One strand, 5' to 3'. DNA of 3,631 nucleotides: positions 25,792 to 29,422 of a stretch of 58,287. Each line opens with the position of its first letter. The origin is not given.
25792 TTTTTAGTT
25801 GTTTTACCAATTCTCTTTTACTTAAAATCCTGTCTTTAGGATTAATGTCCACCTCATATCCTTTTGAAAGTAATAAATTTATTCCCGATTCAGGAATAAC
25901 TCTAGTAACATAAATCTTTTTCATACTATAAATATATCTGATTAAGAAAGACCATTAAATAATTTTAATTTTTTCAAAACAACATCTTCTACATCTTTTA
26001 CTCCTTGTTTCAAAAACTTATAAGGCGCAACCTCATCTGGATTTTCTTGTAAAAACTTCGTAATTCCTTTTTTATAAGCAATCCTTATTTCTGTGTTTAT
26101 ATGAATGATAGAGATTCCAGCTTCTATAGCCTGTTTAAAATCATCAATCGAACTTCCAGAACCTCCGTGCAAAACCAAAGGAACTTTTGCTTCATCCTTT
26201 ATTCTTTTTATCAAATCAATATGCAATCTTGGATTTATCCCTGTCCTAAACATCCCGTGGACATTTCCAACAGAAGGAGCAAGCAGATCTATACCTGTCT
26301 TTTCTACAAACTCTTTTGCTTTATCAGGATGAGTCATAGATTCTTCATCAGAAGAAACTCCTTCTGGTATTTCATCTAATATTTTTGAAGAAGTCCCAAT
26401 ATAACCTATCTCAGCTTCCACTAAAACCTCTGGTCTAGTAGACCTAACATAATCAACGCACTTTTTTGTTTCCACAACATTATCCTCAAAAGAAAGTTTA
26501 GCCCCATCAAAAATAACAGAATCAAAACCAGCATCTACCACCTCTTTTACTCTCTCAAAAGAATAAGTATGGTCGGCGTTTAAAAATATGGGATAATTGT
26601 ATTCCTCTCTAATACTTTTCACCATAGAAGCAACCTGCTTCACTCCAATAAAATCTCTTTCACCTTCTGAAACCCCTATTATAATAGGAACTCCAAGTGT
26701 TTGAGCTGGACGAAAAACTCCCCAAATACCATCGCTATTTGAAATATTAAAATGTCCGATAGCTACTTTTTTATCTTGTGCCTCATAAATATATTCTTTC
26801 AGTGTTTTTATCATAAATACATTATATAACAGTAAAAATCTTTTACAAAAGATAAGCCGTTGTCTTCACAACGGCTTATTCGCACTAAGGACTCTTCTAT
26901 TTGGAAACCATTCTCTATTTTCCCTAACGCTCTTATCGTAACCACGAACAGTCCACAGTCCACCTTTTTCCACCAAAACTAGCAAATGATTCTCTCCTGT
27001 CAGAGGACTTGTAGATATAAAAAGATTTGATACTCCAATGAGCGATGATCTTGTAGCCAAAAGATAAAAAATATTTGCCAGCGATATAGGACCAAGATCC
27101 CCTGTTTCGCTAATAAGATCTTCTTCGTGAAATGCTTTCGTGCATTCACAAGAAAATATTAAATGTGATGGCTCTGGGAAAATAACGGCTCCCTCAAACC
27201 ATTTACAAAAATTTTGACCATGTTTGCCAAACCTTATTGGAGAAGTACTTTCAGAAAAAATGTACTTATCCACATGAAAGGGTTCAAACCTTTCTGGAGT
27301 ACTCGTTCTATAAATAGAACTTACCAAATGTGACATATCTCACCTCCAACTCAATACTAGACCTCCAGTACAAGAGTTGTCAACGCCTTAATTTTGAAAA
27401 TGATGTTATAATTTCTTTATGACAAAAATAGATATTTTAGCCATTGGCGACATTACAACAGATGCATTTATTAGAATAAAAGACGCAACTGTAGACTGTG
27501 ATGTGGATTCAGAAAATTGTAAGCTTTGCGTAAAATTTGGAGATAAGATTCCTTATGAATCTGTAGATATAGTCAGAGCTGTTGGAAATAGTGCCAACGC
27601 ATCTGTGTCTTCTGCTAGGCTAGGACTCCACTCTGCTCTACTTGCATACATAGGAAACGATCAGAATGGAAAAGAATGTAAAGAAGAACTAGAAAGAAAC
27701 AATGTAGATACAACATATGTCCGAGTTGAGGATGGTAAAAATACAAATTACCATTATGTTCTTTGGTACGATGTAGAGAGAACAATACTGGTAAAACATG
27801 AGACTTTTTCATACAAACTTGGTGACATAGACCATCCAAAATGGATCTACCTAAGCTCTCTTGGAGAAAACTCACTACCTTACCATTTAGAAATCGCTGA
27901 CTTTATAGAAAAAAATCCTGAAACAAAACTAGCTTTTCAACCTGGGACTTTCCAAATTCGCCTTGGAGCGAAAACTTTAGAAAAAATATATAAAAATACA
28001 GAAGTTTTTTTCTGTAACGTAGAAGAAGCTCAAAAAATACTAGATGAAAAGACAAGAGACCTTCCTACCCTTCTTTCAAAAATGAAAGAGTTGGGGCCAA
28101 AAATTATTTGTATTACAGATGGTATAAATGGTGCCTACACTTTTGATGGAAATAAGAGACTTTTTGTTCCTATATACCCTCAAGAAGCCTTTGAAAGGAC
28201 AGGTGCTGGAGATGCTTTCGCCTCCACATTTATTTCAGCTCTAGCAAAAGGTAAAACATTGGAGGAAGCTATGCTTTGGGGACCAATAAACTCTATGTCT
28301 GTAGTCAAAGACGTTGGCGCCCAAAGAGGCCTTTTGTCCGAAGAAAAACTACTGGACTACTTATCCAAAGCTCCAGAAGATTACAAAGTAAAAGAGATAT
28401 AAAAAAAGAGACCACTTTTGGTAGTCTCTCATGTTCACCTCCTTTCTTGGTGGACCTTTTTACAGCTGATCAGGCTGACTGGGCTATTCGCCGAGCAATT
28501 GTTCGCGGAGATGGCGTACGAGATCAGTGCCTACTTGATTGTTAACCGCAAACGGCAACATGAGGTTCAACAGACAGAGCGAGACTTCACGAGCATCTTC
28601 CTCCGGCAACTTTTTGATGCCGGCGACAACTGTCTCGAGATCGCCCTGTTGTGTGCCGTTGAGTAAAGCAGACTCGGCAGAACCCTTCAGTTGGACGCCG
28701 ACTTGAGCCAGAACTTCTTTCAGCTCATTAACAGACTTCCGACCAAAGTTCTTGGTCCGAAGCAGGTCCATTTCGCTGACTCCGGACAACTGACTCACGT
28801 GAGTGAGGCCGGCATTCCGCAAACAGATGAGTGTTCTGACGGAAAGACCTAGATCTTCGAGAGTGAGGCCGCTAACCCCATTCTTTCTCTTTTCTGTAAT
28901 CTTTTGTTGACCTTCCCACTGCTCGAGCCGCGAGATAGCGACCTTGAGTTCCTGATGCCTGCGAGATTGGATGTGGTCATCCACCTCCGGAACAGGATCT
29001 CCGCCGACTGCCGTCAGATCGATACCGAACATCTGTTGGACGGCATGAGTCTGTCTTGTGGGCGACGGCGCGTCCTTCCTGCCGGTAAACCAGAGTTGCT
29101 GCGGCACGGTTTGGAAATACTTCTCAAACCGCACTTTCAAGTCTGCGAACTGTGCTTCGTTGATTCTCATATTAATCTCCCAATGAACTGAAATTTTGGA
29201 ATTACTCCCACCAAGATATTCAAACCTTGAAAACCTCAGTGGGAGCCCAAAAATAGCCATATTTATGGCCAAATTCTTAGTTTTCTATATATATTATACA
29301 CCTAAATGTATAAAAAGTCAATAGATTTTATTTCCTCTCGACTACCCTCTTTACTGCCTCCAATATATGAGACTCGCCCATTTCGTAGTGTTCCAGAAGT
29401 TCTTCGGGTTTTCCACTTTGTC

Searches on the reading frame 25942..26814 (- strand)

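Call 46: search_protein_families(library=pfam, proteins=[window:25942-26814:-], max_evalue=0.01)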
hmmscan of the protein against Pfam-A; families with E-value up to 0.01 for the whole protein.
window:25942-26814:- (290 aa): 3 families
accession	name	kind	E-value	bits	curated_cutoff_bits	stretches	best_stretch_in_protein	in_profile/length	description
PF01116.26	F_bP_aldolase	-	9.7e-76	255.4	25.5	1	4-287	2-273/277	Fructose-bisphosphate aldolase class-II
PF05690.20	ThiG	-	0.00049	20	23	0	200-246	165-210/247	Thiazole biosynthesis protein ThiG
PF00977.27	His_biosynth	-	0.004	17.1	23.6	0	198-243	61-105/228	Histidine biosynthesis protein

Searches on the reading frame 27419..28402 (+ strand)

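Call 46: search_protein_families(library=pfam, proteins=[window:27419-28402:+], max_evalue=0.01)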
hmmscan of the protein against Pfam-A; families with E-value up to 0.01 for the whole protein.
window:27419-28402:+ (327 aa): 2 families
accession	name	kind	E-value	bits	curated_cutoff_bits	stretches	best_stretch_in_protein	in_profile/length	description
PF00294.29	PfkB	-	8.1e-32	111.2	25.8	1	53-303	34-297/302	pfkB family carbohydrate kinase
PF08543.17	Phos_pyr_kin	-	0.00063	19.6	27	1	187-285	113-221/246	Phosphomethylpyrimidine kinase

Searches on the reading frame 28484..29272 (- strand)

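Call 46: search_protein_families(library=pfam, proteins=[window:28484-29272:-], max_evalue=0.01)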
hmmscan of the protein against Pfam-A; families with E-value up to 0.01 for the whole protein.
window:28484-29272:- (262 aa): 1 family
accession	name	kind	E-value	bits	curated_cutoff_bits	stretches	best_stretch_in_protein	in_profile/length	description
PF03118.21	RNA_pol_A_CTD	-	3.2e-16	59.3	23.8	1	136-189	13-66/67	Bacterial RNA polymerase, alpha chain C terminal domain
